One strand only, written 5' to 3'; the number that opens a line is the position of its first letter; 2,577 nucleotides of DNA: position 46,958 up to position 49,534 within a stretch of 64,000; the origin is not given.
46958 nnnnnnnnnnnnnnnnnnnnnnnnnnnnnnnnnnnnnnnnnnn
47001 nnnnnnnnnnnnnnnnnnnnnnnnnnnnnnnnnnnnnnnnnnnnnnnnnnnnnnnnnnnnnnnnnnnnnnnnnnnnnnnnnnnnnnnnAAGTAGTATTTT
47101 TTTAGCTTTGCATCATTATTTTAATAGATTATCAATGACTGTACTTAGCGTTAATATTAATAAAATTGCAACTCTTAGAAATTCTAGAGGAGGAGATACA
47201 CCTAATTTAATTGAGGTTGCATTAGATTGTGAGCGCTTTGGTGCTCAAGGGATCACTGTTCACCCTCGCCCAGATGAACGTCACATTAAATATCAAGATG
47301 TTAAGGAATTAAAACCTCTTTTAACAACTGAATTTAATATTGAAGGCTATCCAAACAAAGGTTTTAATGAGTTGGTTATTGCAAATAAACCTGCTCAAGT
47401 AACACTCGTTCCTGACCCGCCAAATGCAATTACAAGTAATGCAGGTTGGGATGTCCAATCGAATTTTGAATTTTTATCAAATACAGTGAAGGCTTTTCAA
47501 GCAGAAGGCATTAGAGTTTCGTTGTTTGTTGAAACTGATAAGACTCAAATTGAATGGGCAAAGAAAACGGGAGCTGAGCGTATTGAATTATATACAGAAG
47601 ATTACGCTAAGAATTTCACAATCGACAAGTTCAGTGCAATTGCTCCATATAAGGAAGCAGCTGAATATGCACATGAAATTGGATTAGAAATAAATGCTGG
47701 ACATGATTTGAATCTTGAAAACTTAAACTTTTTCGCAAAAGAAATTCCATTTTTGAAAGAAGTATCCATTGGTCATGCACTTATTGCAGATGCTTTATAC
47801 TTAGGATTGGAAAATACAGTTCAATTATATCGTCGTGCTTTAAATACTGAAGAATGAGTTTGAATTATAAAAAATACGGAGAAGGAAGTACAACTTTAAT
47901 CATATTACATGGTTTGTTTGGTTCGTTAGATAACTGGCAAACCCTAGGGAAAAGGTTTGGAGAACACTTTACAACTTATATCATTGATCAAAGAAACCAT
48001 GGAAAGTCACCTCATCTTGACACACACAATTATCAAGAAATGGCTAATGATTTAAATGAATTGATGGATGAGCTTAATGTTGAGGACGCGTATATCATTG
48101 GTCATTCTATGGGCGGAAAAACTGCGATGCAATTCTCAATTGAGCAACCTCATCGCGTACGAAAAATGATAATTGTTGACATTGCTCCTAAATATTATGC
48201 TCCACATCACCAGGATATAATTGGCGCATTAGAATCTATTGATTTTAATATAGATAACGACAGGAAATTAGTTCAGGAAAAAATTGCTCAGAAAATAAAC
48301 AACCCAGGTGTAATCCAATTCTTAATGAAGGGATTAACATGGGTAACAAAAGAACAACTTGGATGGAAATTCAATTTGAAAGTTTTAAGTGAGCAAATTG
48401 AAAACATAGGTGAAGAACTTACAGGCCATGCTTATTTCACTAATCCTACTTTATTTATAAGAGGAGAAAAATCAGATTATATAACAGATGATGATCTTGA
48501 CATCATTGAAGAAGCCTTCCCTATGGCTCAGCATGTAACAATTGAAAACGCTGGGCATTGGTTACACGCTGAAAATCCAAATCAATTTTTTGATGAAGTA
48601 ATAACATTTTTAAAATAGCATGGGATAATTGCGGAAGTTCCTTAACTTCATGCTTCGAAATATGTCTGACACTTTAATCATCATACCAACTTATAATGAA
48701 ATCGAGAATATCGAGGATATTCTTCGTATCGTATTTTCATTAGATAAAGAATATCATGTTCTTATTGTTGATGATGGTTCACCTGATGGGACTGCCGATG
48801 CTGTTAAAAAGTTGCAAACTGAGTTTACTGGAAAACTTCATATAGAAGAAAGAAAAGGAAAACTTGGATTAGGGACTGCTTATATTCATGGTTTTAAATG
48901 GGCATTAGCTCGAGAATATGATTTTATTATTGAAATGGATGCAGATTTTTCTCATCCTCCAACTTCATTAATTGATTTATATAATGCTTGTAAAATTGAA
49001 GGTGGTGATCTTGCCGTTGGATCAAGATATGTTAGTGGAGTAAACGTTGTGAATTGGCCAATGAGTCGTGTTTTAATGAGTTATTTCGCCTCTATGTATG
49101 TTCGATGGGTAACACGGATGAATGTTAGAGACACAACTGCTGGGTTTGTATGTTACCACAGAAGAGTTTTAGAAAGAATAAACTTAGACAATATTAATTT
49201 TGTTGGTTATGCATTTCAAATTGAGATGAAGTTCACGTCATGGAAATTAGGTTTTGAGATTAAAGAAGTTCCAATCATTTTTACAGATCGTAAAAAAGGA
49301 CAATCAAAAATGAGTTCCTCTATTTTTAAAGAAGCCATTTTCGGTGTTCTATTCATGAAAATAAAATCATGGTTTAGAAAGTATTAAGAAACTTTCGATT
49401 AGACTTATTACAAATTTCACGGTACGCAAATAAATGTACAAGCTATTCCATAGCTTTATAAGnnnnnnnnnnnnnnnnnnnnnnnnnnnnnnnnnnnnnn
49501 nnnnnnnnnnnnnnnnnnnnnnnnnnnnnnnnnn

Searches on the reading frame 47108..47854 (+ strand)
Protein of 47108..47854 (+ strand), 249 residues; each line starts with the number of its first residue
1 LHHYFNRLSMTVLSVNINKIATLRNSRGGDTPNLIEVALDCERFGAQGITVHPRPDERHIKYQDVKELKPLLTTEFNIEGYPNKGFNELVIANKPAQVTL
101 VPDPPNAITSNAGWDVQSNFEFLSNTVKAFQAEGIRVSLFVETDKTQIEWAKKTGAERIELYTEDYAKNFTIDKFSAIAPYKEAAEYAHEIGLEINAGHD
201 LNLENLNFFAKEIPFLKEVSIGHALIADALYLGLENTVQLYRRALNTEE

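Call 71: search_protein_families(library=pfam, proteins=[window:47108-47854:+], max_evalue=0.01)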
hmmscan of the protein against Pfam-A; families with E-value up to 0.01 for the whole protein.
window:47108-47854:+ (249 aa): 1 family
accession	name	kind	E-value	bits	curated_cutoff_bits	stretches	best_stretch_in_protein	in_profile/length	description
PF03740.19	PdxJ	-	4.1e-92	308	24.5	1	13-244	2-233/234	Pyridoxal phosphate biosynthesis protein PdxJ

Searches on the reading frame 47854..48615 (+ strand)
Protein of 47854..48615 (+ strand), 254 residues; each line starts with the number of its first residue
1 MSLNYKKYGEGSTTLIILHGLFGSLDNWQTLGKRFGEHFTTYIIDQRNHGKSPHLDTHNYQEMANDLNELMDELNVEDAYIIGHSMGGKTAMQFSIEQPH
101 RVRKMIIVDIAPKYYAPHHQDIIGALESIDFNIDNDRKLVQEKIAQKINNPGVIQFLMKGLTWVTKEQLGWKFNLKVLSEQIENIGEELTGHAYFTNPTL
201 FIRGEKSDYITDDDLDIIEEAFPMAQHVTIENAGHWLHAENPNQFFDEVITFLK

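Call 71: search_protein_families(library=pfam, proteins=[window:47854-48615:+], max_evalue=0.01)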
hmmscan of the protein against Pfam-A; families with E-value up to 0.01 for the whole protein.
window:47854-48615:+ (254 aa): 10 families
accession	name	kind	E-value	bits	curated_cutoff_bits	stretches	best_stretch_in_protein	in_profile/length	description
PF00561.26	Abhydrolase_1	-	5.3e-34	118.4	25.8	1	14-242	2-245/245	alpha/beta hydrolase fold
PF12697.13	Abhydrolase_6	-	9.3e-17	62.8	26.3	1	15-247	1-216/217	Alpha/beta hydrolase family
PF12146.15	Hydrolase_4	-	1.3e-14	54.5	27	1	14-108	6-107/239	Serine aminopeptidase, S33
PF07819.20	PGAP1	-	1.3e-07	32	24.3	1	14-122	6-138/233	PGAP1-like alpha/beta domain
PF00975.26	Thioesterase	-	1.9e-06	28.7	26.4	1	14-115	2-107/226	Thioesterase domain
PF03403.19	PAF-AH_p_II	-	0.0001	21.5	20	1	59-110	203-253/372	Platelet-activating factor acetylhydrolase, isoform II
PF06342.18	DUF1057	-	0.00032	20.3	21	1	54-148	80-172/297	Alpha/beta hydrolase of unknown function (DUF1057)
PF03096.20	Ndr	-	0.00076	18.7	23.3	1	61-113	83-135/283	Ndr family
PF06028.17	DUF915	-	0.0022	17.8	22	1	63-97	89-123/255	Alpha/beta hydrolase of unknown function (DUF915)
PF06821.19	Ser_hydrolase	-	0.0079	16.6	22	0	16-109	2-89/172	Serine hydrolase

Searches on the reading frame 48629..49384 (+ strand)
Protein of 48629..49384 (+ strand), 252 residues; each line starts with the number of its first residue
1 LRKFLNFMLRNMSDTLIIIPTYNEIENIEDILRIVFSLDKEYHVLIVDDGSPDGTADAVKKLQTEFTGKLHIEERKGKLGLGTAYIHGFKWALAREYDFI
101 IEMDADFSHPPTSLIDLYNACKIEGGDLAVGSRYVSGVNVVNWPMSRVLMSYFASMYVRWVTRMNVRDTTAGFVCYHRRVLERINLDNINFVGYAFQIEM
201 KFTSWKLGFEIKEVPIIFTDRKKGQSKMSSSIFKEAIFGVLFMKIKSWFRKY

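Call 71: search_protein_families(library=pfam, proteins=[window:48629-49384:+], max_evalue=0.01)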
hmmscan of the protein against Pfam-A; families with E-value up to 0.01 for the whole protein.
window:48629-49384:+ (252 aa): 2 families
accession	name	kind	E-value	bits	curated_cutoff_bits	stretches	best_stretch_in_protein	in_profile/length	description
PF00535.33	Glycos_transf_2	-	1e-26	94.3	23.3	1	17-182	2-165/168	Glycosyl transferase family 2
PF10111.15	Glyco_tranf_2_2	-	0.00013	22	27.3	1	17-106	2-91/276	Glycosyltransferase like family 2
